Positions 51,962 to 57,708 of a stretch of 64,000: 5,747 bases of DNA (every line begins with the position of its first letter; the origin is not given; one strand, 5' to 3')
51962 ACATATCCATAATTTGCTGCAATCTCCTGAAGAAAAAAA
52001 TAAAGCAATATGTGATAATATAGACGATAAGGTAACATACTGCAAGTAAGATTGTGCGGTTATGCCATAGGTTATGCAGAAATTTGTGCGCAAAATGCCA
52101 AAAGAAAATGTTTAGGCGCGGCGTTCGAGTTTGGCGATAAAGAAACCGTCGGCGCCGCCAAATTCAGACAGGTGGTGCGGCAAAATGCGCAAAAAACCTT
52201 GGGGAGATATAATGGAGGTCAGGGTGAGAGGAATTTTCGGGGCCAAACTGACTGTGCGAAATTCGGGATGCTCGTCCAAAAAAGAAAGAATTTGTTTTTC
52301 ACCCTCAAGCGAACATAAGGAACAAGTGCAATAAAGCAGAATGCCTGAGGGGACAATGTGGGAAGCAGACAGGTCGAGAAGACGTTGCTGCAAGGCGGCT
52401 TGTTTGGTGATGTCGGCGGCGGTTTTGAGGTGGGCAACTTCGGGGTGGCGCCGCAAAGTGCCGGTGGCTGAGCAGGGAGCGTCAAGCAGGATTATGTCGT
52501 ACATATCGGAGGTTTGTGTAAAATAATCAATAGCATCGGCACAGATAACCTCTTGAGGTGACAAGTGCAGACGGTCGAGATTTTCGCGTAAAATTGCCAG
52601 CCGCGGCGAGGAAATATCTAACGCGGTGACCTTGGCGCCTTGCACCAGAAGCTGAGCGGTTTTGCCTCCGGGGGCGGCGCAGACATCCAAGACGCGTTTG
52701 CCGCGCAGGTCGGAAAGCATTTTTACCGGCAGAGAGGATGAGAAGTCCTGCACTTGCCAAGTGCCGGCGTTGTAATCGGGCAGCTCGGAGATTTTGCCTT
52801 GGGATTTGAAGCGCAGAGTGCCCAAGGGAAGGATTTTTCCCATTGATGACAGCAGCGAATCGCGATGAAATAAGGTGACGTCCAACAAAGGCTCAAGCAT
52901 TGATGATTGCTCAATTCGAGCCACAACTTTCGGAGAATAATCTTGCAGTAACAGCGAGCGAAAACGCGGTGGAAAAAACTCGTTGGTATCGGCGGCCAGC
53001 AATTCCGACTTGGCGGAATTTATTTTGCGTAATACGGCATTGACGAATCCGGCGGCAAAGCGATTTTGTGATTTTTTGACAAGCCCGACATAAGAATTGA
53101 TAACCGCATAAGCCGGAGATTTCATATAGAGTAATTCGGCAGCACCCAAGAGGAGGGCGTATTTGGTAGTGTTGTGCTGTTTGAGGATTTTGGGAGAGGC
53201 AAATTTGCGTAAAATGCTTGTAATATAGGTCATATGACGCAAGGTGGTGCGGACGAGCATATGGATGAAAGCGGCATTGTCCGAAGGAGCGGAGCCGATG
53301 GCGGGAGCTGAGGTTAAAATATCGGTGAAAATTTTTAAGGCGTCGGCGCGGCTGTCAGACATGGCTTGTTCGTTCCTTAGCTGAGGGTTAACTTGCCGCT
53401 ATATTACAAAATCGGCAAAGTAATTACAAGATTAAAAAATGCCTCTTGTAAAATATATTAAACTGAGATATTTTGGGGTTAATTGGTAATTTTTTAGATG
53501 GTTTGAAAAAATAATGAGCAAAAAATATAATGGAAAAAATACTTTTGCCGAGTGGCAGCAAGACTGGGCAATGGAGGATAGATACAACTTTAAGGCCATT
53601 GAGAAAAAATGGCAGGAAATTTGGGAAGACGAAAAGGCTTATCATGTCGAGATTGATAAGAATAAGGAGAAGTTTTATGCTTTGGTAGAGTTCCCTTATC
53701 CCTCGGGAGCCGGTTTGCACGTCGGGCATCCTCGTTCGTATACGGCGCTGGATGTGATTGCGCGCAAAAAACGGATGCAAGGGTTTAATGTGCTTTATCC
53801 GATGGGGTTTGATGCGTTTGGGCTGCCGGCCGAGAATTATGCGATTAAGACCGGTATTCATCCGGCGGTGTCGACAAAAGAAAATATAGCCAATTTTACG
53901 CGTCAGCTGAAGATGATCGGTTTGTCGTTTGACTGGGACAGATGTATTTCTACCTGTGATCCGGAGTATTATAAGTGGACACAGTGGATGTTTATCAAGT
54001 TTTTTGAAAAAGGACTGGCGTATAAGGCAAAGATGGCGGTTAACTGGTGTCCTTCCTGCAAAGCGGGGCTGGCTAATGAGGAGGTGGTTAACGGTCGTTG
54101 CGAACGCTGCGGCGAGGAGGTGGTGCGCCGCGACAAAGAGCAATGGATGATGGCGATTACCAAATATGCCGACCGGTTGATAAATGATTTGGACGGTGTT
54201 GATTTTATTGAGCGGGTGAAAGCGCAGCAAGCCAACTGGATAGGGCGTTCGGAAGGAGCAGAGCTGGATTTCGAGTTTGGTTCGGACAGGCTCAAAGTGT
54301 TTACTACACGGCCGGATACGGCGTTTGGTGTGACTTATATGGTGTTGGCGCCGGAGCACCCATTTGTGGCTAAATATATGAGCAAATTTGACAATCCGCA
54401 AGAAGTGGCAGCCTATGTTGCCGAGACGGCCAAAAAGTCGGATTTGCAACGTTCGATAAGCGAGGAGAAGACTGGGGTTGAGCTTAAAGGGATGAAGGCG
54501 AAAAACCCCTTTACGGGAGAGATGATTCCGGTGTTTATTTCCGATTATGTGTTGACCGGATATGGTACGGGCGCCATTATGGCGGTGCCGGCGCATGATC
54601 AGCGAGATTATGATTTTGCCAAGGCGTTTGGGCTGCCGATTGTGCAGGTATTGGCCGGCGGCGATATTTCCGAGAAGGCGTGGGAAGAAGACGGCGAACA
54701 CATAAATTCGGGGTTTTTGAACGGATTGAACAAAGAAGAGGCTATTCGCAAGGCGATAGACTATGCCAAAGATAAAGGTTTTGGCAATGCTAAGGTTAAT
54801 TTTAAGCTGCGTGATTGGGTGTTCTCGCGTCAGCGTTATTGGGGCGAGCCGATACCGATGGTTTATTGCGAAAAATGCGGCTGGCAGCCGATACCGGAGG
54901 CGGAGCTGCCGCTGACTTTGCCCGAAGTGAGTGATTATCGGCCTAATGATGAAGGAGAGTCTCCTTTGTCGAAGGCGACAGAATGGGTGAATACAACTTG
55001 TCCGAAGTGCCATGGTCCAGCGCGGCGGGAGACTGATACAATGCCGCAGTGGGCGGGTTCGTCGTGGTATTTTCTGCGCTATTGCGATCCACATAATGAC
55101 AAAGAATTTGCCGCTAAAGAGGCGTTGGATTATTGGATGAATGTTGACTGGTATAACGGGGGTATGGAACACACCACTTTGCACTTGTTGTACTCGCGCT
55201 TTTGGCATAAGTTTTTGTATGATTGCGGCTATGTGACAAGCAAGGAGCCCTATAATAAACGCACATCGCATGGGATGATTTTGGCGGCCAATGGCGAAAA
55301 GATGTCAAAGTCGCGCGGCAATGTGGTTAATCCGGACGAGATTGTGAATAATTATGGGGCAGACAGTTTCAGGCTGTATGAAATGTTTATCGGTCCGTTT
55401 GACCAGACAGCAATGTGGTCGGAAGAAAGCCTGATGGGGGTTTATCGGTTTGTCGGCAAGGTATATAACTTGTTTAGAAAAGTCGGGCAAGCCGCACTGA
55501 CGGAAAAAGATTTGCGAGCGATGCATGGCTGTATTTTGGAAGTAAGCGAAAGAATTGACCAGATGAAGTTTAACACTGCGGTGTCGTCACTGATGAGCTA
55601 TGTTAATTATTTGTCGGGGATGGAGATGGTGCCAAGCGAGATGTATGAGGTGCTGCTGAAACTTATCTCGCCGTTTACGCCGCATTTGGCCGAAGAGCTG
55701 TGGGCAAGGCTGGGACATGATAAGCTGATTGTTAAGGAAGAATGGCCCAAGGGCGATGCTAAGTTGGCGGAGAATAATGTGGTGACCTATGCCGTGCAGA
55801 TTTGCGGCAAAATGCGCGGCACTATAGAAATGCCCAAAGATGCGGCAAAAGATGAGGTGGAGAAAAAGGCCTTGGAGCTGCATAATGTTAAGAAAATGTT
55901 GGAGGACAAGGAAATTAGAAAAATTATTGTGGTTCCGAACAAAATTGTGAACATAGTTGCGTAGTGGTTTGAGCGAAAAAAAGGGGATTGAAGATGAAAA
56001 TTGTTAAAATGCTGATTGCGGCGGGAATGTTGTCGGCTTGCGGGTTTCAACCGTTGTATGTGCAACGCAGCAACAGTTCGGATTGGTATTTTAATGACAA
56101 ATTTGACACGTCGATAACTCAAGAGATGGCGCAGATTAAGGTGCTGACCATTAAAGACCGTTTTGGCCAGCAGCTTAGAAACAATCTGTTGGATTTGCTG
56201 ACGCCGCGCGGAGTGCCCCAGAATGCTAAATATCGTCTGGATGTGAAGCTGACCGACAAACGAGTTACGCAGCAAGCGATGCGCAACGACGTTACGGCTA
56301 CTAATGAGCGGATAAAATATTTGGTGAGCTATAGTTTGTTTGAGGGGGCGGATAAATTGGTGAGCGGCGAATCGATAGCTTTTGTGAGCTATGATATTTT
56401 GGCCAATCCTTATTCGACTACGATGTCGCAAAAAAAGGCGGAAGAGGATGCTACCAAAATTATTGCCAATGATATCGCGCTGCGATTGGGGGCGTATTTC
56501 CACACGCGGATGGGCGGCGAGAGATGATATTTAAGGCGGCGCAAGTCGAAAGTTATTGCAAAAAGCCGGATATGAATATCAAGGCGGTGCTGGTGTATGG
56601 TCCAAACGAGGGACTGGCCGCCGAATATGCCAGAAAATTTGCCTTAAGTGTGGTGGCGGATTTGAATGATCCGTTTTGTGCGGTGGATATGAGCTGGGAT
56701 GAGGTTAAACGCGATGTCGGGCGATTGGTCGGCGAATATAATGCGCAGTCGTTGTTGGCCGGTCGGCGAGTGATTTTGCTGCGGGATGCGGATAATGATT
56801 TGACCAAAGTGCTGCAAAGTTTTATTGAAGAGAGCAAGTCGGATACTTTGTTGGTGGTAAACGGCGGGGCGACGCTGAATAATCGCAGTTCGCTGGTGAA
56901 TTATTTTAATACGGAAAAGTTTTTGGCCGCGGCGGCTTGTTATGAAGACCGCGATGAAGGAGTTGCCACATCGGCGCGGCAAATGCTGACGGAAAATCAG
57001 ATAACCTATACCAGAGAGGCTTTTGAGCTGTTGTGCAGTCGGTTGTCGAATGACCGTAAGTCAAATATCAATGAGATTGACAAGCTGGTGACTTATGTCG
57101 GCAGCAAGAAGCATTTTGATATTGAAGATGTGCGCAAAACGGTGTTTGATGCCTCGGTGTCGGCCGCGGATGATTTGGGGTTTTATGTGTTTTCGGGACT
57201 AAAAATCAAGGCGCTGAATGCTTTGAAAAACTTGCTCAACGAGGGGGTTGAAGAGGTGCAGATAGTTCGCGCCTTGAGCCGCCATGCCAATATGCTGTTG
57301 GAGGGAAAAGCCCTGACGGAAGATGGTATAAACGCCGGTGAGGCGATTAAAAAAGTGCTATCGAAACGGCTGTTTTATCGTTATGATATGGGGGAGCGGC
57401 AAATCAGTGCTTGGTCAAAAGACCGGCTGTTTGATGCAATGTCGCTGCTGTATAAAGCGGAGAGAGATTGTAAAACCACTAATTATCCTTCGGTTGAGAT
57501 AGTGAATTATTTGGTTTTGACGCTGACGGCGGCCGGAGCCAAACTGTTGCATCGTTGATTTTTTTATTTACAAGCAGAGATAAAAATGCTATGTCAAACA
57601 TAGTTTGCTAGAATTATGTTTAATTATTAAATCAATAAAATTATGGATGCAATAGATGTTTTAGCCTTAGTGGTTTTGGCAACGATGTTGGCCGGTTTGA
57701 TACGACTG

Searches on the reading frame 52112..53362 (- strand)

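Call 30: search_protein_families(library=pfam, proteins=[window:52112-53362:-], max_evalue=0.001)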
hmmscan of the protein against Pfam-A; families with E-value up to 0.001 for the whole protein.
window:52112-53362:- (416 aa): 6 families
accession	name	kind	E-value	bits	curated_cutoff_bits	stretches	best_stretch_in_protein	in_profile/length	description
PF01189.24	Methyltr_RsmB-F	-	6.5e-45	153.7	27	1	218-412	6-198/199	16S rRNA methyltransferase RsmB/F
PF01029.23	NusB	-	4.5e-19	69.6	23.1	1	24-114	39-131/133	NusB family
PF13649.12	Methyltransf_25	-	1.8e-06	28.9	27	1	224-293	1-70/97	Methyltransferase domain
PF03602.21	Cons_hypoth95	-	5.5e-05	23.3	24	1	218-302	39-128/182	Conserved hypothetical protein 95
PF01728.25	FtsJ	-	0.00022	21.6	24.1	1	218-302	20-106/181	FtsJ-like methyltransferase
PF13847.12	Methyltransf_31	-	0.00022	21.4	27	1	221-302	4-85/145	Methyltransferase domain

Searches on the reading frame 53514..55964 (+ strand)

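Call 30: search_protein_families(library=pfam, proteins=[window:53514-55964:+], max_evalue=0.001)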
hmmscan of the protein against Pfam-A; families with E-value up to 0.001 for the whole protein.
window:53514-55964:+ (816 aa): 5 families
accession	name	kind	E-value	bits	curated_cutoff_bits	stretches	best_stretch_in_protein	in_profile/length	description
PF13603.12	tRNA-synt_1_2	-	6.5e-58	195.7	25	1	241-417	2-183/185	Leucyl-tRNA synthetase, editing domain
PF00133.28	tRNA-synt_1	-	9.7e-50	169.9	22.7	2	32-242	1-224/414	tRNA synthetases class I (I, L, M and V)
PF09334.17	tRNA-synt_1g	-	1.2e-28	100.5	20.1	2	60-209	7-152/391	tRNA synthetases class I (M)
PF08264.19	Anticodon_1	-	8e-19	68.4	25.1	1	668-780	6-145/148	Anticodon-binding domain of tRNA ligase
PF01406.26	tRNA-synt_1e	-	4.6e-06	26.7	27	0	581-639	238-295/301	tRNA synthetases class I (C) catalytic domain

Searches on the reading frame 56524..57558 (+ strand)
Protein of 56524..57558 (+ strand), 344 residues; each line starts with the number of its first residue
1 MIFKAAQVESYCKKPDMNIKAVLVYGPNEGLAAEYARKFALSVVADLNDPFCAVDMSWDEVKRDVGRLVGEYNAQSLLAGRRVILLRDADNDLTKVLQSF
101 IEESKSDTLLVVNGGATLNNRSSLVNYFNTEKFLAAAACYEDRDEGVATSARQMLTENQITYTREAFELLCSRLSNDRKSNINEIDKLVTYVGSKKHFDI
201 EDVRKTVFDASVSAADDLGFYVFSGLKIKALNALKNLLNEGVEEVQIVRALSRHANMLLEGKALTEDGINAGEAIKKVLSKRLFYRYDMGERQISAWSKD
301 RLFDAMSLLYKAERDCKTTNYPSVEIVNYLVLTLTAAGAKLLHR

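Call 30: search_protein_families(library=pfam, proteins=[window:56524-57558:+], max_evalue=0.001)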
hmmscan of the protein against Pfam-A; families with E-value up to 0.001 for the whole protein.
window:56524-57558:+ (344 aa): 1 family
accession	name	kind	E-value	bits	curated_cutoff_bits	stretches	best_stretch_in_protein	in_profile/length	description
PF21694.2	DNA_pol3_delta_C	-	2e-08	34.7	27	1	222-332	11-119/121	DNA polymerase III delta subunit, C-terminal domain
